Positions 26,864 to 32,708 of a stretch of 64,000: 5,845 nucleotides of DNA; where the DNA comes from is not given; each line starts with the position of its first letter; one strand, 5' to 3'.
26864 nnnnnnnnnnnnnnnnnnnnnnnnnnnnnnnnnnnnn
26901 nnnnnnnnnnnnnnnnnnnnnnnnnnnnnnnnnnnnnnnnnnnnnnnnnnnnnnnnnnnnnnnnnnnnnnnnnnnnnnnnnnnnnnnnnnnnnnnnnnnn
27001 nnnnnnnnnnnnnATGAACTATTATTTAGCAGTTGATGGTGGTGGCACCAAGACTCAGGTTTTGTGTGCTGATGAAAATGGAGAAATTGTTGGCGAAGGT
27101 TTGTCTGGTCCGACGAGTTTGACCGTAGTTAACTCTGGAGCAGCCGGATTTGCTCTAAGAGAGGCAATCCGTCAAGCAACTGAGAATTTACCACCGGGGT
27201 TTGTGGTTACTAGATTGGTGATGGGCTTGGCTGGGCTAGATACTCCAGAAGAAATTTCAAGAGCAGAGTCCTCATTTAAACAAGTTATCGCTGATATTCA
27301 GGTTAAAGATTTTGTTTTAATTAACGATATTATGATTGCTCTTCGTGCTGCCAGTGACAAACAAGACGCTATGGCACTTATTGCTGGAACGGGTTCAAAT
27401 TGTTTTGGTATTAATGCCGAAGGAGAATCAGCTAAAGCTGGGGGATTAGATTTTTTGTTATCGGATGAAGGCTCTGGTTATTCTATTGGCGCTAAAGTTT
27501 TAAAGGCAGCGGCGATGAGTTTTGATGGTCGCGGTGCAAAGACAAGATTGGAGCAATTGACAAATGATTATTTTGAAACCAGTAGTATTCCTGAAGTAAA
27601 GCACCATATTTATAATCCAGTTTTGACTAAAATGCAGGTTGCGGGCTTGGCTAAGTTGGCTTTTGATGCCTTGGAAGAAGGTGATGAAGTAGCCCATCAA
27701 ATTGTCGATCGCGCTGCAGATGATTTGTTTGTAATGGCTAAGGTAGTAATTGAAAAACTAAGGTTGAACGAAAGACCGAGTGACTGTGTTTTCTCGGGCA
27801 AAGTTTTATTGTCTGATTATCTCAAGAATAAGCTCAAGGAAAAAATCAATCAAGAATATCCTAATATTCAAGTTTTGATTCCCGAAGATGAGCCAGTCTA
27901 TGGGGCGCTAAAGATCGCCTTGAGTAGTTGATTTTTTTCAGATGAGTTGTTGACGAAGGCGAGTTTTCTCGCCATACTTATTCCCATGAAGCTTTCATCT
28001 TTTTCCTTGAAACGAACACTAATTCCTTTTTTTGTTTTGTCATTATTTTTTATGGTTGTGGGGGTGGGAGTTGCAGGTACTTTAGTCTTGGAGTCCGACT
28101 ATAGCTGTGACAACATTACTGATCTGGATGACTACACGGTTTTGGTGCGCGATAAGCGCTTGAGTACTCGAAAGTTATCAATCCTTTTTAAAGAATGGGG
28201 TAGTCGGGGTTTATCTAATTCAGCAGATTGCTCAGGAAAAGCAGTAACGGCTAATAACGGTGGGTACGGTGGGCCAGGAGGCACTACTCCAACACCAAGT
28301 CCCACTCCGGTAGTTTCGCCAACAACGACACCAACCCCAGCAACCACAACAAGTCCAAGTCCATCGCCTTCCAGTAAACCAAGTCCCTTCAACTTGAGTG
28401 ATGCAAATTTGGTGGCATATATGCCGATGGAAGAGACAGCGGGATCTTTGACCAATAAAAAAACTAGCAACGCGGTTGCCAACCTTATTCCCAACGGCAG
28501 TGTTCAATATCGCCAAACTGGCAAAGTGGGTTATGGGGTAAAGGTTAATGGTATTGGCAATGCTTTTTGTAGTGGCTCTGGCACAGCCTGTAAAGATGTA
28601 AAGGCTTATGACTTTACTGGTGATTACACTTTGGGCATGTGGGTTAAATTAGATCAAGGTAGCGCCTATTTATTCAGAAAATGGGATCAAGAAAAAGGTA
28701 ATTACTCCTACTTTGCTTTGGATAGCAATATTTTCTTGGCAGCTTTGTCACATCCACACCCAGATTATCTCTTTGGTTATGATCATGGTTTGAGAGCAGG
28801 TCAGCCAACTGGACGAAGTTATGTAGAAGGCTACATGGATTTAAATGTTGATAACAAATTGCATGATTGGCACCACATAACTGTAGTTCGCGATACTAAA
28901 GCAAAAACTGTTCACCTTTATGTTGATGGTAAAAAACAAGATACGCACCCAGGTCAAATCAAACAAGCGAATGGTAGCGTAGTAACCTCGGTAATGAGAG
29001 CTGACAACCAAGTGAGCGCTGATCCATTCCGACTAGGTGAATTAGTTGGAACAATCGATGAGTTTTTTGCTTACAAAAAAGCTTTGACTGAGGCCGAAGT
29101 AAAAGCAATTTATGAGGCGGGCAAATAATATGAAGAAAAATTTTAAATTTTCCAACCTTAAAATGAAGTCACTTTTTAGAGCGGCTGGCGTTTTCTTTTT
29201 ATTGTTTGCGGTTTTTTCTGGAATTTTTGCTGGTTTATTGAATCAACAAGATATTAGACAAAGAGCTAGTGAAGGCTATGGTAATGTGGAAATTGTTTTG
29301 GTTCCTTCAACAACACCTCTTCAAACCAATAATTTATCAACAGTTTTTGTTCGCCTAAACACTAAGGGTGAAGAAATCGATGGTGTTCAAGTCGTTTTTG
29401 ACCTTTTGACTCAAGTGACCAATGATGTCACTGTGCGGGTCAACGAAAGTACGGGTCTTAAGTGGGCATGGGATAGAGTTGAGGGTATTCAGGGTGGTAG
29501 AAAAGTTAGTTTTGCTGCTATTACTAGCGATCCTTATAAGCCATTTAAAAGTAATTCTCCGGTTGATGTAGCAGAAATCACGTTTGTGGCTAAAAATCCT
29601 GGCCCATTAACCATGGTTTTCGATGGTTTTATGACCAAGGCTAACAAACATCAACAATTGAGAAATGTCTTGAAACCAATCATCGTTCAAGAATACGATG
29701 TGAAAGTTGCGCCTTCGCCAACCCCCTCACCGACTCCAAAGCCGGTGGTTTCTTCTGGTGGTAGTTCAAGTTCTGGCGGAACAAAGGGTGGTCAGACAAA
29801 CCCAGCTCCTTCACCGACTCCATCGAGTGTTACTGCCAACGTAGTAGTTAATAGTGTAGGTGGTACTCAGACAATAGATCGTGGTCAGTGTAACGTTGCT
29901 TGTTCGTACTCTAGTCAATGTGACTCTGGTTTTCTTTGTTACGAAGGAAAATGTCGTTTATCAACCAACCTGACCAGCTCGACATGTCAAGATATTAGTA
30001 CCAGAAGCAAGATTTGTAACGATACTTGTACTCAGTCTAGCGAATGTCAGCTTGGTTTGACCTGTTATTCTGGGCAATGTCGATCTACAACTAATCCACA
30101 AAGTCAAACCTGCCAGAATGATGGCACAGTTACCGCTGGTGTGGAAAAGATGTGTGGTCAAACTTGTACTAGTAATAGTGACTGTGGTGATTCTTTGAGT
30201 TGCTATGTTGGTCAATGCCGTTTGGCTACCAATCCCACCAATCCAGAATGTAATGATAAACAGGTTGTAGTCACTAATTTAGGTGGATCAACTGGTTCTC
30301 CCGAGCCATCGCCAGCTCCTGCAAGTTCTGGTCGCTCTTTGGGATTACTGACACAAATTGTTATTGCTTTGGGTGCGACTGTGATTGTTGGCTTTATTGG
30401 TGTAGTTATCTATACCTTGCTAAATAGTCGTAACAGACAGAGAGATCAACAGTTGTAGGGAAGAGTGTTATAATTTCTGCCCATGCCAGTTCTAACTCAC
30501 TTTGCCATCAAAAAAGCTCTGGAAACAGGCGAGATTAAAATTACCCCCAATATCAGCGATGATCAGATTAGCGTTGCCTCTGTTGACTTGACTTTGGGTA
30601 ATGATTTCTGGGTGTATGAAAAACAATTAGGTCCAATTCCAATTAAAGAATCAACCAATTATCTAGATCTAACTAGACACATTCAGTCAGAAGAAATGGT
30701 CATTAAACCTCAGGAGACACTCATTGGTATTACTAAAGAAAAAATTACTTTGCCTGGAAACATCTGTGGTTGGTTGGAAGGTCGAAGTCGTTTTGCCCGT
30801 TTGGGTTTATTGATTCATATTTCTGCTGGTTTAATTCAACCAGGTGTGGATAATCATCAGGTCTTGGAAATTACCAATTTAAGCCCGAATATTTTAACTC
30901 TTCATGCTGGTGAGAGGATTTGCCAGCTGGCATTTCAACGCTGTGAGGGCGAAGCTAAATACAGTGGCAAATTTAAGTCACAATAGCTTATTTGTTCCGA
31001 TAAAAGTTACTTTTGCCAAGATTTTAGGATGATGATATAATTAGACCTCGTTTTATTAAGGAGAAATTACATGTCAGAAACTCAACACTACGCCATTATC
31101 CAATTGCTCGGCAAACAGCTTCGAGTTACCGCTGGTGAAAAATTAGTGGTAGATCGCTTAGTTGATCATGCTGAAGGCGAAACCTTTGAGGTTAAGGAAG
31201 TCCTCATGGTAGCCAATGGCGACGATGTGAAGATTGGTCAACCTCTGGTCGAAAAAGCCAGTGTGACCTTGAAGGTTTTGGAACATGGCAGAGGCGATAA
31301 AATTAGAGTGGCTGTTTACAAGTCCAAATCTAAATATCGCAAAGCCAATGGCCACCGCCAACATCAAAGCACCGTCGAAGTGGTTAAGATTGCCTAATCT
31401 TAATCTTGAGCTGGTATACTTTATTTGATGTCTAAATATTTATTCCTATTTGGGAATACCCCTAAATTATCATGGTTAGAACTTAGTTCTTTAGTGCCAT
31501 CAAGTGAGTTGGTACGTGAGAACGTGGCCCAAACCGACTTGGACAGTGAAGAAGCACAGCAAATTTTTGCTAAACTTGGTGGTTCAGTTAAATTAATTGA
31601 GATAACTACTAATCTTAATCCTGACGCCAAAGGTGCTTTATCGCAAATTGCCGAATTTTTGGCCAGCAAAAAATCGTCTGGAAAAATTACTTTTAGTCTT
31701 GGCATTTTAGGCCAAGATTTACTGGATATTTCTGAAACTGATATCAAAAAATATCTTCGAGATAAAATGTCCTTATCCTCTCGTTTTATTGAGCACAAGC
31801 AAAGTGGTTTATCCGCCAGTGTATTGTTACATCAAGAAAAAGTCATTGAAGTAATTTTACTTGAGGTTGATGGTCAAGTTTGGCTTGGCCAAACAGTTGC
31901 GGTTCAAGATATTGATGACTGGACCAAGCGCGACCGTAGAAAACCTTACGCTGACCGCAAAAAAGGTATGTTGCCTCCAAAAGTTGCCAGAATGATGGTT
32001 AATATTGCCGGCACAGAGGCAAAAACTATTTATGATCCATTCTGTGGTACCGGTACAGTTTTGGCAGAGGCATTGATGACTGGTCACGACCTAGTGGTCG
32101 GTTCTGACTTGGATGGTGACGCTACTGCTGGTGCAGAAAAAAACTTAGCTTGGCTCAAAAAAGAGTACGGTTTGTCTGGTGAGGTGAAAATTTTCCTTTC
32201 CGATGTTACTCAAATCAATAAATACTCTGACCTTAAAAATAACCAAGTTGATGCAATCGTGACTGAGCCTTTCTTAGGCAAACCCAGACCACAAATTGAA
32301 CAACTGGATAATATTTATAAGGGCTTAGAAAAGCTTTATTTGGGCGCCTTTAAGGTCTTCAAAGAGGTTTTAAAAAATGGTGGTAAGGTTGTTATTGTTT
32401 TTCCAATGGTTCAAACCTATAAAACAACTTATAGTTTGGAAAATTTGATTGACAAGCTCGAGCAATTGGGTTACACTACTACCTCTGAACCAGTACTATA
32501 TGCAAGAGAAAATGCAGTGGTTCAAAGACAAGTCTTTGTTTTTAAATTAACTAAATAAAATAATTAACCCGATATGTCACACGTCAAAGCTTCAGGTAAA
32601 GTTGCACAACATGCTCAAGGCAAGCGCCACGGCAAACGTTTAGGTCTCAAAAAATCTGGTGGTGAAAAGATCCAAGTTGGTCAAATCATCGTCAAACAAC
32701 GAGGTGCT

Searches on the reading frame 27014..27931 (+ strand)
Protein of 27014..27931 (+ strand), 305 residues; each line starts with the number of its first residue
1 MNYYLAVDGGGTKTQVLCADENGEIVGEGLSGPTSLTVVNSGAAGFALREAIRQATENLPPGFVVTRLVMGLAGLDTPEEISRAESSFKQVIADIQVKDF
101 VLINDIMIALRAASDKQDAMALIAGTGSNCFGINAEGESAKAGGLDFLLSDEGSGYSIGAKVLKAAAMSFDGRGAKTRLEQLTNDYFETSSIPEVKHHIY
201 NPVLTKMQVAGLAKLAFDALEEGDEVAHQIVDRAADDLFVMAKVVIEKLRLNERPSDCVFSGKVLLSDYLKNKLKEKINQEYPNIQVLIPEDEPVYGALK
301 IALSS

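Call 36: search_protein_families(library=pfam, proteins=[window:27014-27931:+], max_evalue=0.00001)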
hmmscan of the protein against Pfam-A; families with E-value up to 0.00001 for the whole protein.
window:27014-27931:+ (305 aa): 1 family
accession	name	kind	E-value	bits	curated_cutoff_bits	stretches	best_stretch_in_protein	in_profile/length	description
PF01869.26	BcrAD_BadFG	-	4e-33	115.5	31.5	1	7-301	3-270/271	BadF/BadG/BcrA/BcrD ATPase family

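Call 58: search_protein_families(library=ncbifam, proteins=[window:27014-27931:+], max_evalue=0.001)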
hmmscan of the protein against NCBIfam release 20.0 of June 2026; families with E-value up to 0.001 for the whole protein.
window:27014-27931:+ (305 aa): 1 family
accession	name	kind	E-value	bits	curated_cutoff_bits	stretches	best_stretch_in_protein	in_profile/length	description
NF046058.1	NagK_SO3507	equivalog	5e-29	101.7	370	1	3-280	10-277/295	N-acetylglucosamine kinase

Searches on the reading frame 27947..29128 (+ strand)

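Call 36: search_protein_families(library=pfam, proteins=[window:27947-29128:+], max_evalue=0.00001)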
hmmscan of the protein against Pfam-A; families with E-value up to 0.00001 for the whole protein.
window:27947-29128:+ (393 aa): 1 family
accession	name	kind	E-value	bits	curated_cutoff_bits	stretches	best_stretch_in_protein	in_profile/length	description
PF13385.13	Laminin_G_3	-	1.5e-13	51.6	27.6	1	222-386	15-151/151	Concanavalin A-like lectin/glucanases superfamily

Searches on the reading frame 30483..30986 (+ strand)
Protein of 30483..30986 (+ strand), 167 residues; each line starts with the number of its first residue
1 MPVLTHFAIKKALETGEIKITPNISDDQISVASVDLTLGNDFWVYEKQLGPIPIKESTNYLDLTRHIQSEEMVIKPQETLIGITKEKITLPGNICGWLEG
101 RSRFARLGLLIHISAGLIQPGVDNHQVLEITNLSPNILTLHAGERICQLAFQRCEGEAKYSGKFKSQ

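Call 36: search_protein_families(library=pfam, proteins=[window:30483-30986:+], max_evalue=0.00001)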
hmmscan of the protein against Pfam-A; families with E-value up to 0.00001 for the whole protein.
window:30483-30986:+ (167 aa): 2 families
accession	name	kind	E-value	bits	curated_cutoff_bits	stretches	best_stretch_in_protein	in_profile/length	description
PF22769.1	DCD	-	1e-38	133.3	27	1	4-153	2-152/153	dCTP deaminase-like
PF00692.24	dUTPase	-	4.9e-08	33.3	22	1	69-156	21-106/129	dUTPase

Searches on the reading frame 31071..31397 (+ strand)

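Call 36: search_protein_families(library=pfam, proteins=[window:31071-31397:+], max_evalue=0.00001)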
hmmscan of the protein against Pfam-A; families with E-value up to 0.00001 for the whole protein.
window:31071-31397:+ (108 aa): 1 family
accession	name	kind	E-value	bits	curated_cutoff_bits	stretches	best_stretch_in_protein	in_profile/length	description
PF00829.26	Ribosomal_L21p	-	4.1e-30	104.4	27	1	6-107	1-99/99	Ribosomal prokaryotic L21 protein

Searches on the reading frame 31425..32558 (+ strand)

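Call 36: search_protein_families(library=pfam, proteins=[window:31425-32558:+], max_evalue=0.00001)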
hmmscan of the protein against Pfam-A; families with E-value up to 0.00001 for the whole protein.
window:31425-32558:+ (377 aa): 2 families
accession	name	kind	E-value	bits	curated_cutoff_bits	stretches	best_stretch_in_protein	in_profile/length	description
PF01170.24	UPF0020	-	5.3e-16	59.3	22.3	1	178-340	7-180/197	RMKL-like, methyltransferase domain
PF01555.25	N6_N4_Mtase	-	6.2e-06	26.7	26.7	0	153-222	144-205/221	DNA methylase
